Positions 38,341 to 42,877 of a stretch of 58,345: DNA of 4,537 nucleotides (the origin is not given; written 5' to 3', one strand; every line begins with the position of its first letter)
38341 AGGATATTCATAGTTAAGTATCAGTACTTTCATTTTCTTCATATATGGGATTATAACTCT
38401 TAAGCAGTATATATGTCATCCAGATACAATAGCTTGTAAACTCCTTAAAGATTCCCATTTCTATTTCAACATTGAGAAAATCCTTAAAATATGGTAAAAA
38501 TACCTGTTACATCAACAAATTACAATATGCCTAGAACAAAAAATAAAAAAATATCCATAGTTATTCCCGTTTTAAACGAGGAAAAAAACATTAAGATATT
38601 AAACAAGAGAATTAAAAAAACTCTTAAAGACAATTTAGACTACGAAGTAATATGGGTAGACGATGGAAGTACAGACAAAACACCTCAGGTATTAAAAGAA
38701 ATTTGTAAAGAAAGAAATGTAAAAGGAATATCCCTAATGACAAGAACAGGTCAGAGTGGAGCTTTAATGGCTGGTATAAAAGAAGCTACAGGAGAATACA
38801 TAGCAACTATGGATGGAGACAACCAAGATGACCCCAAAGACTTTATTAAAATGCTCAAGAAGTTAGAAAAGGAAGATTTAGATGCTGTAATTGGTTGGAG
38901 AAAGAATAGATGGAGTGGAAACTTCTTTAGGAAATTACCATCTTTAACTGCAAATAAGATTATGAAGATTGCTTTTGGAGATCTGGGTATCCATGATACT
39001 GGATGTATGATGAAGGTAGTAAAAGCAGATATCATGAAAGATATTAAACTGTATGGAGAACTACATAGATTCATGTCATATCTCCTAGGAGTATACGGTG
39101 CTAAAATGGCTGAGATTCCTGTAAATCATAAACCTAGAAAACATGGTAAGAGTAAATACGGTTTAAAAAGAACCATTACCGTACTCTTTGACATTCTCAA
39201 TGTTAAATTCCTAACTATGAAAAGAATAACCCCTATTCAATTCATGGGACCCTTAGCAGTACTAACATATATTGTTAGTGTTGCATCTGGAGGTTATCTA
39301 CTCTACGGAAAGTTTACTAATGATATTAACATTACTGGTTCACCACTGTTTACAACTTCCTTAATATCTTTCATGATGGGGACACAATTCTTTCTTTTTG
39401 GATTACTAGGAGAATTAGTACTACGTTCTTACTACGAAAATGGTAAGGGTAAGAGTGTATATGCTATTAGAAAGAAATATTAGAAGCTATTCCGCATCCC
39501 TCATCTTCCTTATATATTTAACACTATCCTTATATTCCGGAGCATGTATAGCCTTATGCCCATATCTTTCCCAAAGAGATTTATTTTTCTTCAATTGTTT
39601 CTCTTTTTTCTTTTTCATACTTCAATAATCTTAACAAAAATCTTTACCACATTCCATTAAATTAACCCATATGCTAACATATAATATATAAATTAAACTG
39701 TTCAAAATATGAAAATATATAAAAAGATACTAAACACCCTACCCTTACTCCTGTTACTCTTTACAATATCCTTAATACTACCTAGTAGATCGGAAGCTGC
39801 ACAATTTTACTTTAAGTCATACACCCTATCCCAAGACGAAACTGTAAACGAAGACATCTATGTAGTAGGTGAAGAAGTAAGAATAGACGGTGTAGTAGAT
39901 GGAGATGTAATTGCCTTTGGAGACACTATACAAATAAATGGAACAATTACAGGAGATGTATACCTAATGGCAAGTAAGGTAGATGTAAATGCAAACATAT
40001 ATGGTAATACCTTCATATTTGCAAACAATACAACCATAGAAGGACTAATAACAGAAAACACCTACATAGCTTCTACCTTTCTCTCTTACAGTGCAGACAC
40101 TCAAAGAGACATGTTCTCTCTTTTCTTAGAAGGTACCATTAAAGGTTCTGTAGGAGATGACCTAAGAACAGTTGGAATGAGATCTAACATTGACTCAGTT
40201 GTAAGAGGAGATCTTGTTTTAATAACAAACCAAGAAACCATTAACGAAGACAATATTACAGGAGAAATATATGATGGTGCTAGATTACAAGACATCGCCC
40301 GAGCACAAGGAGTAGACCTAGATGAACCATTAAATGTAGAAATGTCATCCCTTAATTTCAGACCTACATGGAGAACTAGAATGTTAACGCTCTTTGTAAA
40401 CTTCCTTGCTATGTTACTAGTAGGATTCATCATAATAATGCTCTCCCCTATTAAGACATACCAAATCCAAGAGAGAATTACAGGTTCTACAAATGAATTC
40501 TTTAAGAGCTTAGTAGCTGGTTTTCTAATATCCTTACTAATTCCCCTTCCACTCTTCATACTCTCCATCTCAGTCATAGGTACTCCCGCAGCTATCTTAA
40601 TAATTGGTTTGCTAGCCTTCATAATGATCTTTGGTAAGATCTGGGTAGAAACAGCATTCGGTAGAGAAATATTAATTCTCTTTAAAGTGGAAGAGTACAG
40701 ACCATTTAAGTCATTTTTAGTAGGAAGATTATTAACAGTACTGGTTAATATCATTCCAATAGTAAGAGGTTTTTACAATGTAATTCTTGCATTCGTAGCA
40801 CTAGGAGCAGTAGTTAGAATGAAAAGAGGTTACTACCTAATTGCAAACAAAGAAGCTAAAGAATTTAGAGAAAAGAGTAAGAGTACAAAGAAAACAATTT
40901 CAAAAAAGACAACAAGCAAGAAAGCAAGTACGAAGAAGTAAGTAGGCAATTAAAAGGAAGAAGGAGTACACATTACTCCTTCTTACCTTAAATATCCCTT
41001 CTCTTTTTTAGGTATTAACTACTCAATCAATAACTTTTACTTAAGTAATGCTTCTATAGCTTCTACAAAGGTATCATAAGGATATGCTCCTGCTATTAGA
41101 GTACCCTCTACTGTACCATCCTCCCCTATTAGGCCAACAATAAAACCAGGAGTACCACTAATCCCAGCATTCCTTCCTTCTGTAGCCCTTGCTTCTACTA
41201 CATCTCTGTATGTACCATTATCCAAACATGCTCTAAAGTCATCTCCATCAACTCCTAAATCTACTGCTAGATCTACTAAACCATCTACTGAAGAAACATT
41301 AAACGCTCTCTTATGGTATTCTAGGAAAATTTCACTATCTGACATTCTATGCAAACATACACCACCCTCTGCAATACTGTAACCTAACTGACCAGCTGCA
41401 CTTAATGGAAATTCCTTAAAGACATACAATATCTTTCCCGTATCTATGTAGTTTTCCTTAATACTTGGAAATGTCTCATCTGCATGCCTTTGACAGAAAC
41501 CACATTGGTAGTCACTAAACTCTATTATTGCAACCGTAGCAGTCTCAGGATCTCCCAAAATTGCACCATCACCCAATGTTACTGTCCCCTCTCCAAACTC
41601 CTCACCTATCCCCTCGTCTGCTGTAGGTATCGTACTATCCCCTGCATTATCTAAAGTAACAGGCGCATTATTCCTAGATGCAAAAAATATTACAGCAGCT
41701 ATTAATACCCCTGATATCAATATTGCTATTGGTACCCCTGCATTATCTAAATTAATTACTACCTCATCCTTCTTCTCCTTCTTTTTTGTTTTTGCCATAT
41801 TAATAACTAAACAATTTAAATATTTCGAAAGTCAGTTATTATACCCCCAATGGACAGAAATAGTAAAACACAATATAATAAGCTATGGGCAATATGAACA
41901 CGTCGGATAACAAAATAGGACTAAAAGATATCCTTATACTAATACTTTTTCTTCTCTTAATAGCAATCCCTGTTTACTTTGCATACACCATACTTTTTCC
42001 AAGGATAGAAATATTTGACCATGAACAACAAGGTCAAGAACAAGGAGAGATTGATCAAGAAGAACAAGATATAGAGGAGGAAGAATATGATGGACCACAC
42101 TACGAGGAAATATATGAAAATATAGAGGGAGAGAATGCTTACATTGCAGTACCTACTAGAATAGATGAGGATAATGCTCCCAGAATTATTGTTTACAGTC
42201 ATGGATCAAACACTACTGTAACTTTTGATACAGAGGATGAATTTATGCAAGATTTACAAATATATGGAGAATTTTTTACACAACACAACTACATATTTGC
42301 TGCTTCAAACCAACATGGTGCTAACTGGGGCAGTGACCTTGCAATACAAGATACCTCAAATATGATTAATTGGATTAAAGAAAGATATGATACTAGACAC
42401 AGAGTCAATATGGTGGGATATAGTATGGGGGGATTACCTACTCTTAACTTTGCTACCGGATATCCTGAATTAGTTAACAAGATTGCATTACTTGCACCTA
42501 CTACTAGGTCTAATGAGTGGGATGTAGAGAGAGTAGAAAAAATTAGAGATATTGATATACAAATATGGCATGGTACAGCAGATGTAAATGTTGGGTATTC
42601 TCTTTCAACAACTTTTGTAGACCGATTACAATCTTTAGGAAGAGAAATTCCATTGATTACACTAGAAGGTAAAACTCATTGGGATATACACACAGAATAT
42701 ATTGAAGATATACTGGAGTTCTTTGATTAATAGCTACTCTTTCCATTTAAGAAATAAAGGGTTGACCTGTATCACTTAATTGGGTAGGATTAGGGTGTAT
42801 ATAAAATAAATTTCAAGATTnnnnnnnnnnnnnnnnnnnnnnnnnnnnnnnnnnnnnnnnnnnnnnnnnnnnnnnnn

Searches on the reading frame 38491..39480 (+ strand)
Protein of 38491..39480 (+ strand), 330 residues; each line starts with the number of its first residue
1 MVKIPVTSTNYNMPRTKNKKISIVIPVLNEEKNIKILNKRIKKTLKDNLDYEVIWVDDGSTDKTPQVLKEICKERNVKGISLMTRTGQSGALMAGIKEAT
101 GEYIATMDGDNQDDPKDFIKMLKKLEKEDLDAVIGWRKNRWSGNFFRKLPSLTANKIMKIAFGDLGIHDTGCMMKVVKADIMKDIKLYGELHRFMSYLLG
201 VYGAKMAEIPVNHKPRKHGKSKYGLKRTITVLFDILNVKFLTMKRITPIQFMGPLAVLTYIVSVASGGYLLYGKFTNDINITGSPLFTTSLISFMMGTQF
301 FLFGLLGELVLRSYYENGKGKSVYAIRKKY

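Call 80: search_protein_families(library=pfam, proteins=[window:38491-39480:+], max_evalue=0.00001)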
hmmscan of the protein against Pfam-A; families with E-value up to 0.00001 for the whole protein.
window:38491-39480:+ (330 aa): 2 families
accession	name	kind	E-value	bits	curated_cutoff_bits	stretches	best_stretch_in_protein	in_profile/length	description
PF00535.33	Glycos_transf_2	-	5.3e-33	114.8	23.3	1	22-183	1-165/168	Glycosyl transferase family 2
PF10111.15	Glyco_tranf_2_2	-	3.4e-10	40.3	27.3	1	22-130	1-111/276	Glycosyltransferase like family 2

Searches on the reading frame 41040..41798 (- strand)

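Call 80: search_protein_families(library=pfam, proteins=[window:41040-41798:-], max_evalue=0.00001)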
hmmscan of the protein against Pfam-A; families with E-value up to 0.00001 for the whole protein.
window:41040-41798:- (253 aa): 2 families
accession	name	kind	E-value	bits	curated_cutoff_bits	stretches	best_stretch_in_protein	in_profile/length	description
PF13462.12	Thioredoxin_4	-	1.6e-20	74.4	23.2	1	78-222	5-146/165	Thioredoxin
PF01323.26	DSBA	-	3.8e-13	50.1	25.6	1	156-248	107-190/191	DSBA-like thioredoxin domain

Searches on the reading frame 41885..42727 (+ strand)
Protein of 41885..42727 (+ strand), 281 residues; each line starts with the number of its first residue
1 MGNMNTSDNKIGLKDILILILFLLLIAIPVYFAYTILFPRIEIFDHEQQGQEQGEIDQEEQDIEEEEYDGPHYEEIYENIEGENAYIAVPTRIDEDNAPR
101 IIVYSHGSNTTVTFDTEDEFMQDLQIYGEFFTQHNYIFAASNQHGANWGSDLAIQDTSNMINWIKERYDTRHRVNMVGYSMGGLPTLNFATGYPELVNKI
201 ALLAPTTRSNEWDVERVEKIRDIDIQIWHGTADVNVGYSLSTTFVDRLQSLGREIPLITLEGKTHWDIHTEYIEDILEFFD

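Call 80: search_protein_families(library=pfam, proteins=[window:41885-42727:+], max_evalue=0.00001)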
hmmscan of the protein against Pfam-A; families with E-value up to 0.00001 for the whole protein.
window:41885-42727:+ (281 aa): 3 families
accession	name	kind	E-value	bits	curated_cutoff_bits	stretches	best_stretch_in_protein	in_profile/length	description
PF00561.26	Abhydrolase_1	-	5e-09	36.6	25.8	1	148-214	47-111/245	alpha/beta hydrolase fold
PF12146.15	Hydrolase_4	-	1.3e-08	34.9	27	1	151-210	56-114/239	Serine aminopeptidase, S33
PF00326.27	Peptidase_S9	-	9.8e-07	28.9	22.6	0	222-269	144-191/213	Prolyl oligopeptidase family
